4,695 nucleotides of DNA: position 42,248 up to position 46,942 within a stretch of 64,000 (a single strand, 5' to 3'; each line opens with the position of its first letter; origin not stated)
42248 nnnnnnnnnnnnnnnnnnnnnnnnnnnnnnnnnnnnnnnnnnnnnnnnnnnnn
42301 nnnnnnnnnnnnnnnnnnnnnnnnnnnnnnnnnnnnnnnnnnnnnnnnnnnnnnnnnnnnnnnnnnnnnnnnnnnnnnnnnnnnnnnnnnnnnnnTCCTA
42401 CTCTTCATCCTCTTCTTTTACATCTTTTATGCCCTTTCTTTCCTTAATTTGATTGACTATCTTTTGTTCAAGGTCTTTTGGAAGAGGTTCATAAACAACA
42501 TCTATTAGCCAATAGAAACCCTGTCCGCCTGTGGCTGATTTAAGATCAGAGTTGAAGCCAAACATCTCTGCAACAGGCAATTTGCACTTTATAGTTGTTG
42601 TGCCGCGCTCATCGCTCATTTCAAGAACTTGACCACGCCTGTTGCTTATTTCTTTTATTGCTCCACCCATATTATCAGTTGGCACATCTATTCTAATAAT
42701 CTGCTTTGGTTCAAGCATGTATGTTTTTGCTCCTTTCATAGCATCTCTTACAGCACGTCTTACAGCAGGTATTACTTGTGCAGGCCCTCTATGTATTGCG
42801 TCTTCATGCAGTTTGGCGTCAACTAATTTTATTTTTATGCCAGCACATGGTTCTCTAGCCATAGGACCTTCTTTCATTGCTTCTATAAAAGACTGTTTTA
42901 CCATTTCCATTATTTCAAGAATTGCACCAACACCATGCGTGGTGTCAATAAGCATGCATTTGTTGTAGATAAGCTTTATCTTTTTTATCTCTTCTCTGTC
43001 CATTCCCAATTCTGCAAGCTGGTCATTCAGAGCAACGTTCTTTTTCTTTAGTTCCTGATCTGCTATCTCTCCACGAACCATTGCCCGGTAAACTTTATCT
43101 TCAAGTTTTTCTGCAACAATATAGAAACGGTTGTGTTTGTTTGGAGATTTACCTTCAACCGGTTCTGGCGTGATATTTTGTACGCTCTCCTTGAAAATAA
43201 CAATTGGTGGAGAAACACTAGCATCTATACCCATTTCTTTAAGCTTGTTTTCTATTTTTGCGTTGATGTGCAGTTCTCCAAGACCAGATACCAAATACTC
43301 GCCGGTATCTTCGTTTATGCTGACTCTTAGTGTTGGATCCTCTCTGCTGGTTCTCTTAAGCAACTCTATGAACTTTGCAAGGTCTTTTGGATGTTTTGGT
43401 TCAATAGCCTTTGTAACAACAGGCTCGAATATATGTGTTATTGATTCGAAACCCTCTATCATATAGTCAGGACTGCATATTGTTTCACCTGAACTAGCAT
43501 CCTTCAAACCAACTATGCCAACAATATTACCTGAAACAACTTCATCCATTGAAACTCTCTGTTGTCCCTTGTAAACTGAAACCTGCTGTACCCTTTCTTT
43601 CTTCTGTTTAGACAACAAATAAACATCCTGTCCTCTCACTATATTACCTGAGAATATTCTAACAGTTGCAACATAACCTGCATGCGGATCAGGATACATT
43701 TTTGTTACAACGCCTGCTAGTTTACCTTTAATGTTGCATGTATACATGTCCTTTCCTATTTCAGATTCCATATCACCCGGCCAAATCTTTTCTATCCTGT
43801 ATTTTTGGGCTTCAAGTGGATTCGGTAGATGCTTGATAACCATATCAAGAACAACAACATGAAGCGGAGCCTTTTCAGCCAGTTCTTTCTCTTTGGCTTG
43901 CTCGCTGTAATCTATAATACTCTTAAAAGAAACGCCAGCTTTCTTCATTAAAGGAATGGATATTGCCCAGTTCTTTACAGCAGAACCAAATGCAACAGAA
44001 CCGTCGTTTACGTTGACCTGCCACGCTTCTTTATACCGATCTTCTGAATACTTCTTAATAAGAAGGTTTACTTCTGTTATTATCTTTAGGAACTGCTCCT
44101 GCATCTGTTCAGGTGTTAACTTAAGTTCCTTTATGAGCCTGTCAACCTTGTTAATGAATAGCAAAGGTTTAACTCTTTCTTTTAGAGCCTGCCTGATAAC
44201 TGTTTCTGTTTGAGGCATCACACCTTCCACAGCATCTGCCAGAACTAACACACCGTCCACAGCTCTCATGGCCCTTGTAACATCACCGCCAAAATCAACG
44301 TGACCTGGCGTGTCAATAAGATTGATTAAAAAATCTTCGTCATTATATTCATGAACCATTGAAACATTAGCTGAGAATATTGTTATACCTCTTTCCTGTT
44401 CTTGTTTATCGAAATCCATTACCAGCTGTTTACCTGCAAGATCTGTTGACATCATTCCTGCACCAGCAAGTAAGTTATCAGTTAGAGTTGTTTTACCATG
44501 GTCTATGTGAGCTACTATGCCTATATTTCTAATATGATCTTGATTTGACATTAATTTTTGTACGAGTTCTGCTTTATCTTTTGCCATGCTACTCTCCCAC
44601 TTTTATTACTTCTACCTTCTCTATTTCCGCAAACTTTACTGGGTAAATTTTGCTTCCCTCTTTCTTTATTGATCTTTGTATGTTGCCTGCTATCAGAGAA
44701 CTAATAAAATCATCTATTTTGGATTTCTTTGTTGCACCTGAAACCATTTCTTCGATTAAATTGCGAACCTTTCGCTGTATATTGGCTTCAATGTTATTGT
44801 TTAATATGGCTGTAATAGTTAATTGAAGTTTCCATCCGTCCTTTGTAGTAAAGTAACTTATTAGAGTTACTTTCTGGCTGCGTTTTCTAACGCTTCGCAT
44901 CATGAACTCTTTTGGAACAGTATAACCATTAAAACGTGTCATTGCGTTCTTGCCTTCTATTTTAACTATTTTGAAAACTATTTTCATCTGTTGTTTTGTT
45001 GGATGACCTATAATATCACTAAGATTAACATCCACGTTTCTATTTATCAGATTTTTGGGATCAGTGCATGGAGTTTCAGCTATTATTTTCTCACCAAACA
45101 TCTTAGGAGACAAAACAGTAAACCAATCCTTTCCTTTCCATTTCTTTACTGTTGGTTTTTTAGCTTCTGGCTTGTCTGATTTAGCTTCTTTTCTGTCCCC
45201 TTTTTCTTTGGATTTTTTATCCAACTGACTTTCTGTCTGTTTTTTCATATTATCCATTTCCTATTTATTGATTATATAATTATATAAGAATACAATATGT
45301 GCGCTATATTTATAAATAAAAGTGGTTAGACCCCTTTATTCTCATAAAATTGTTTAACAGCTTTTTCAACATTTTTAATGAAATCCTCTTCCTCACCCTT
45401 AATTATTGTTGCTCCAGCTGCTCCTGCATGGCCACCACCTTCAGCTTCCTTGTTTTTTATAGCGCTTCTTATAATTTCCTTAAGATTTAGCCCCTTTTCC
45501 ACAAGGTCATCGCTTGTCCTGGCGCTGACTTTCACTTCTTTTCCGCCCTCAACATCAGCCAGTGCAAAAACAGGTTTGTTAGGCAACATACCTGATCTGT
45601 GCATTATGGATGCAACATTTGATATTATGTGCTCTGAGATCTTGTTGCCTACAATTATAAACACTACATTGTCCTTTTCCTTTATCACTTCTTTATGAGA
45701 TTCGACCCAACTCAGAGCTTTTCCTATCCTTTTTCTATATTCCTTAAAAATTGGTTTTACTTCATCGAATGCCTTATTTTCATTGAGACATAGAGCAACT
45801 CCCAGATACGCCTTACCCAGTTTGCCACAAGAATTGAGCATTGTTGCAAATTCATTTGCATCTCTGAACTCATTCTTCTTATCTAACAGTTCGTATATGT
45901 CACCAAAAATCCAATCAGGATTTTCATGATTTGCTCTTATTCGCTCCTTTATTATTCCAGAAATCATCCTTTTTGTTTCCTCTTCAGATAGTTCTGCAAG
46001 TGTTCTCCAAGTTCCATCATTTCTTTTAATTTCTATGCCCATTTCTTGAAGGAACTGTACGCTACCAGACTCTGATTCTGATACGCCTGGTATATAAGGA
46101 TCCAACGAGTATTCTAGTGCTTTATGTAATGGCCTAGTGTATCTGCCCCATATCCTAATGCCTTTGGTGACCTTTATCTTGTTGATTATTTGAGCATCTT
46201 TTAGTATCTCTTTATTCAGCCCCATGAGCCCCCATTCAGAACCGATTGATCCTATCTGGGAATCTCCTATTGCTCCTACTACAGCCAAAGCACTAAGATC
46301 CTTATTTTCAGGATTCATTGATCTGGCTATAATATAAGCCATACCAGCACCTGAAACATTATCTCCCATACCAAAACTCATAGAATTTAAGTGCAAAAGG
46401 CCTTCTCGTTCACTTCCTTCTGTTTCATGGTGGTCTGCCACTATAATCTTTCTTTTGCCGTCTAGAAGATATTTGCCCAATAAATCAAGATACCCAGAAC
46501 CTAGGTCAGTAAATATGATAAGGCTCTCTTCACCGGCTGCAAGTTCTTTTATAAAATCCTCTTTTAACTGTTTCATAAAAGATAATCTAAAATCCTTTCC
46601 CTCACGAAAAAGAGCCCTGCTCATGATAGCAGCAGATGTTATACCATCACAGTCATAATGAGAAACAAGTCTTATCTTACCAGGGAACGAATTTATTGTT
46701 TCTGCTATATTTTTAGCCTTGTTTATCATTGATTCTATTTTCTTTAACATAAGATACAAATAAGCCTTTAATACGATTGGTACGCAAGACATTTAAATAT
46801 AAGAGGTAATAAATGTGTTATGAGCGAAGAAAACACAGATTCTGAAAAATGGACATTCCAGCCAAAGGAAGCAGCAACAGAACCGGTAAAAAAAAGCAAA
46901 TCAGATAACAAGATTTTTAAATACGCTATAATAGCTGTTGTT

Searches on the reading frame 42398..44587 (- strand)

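Call 34: search_protein_families(library=pfam, proteins=[window:42398-44587:-], max_evalue=0.00001)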
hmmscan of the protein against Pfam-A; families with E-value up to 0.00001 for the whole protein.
window:42398-44587:- (729 aa): 6 families
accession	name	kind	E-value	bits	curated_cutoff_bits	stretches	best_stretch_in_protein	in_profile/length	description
PF00009.33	GTP_EFTU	-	1.4e-56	191.5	26.5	1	18-255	2-187/188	Elongation factor Tu GTP binding domain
PF00679.30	EFG_C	-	9.9e-22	77.2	27.9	1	624-709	2-88/89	Elongation factor G C-terminus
PF03764.24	EFG_IV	-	1.7e-21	76.6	24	1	509-620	4-120/121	Elongation factor G, domain IV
PF14492.12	EFG_III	-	1e-19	70.8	27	1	388-459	3-74/75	Elongation Factor G, domain III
PF22042.2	EF-G_D2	-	5.1e-16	59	27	1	290-372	2-83/84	Elongation factor G domain 2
PF03144.31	GTP_EFTU_D2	-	1.6e-15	57.7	30.3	1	304-371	1-73/73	Elongation factor Tu domain 2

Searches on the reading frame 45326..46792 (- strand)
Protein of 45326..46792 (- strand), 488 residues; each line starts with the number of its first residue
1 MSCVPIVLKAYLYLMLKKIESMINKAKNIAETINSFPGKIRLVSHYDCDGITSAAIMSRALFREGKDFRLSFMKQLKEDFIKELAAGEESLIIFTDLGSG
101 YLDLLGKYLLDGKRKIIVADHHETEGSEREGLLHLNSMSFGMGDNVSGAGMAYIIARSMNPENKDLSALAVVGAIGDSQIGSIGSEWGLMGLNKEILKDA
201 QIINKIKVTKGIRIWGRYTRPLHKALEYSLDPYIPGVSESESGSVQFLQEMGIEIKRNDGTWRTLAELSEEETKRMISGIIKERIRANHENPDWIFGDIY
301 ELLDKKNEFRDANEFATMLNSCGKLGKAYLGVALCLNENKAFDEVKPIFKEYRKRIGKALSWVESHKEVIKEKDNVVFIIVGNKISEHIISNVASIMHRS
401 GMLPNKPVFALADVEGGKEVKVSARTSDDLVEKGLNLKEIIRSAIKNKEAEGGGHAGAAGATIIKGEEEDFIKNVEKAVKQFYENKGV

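Call 34: search_protein_families(library=pfam, proteins=[window:45326-46792:-], max_evalue=0.00001)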
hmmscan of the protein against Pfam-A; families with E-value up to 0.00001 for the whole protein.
window:45326-46792:- (488 aa): 3 families
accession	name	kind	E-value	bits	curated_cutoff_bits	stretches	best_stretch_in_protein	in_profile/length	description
PF21763.2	DHH_CID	-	1.7e-22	80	27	1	214-289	1-75/84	DHH-CID domain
PF02272.25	DHHA1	-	2.1e-12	47.8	25.9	1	376-480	4-101/102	DHHA1 domain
PF01368.27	DHH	-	5.5e-11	43.3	28.1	1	39-164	1-115/125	DHH family, N-terminal domain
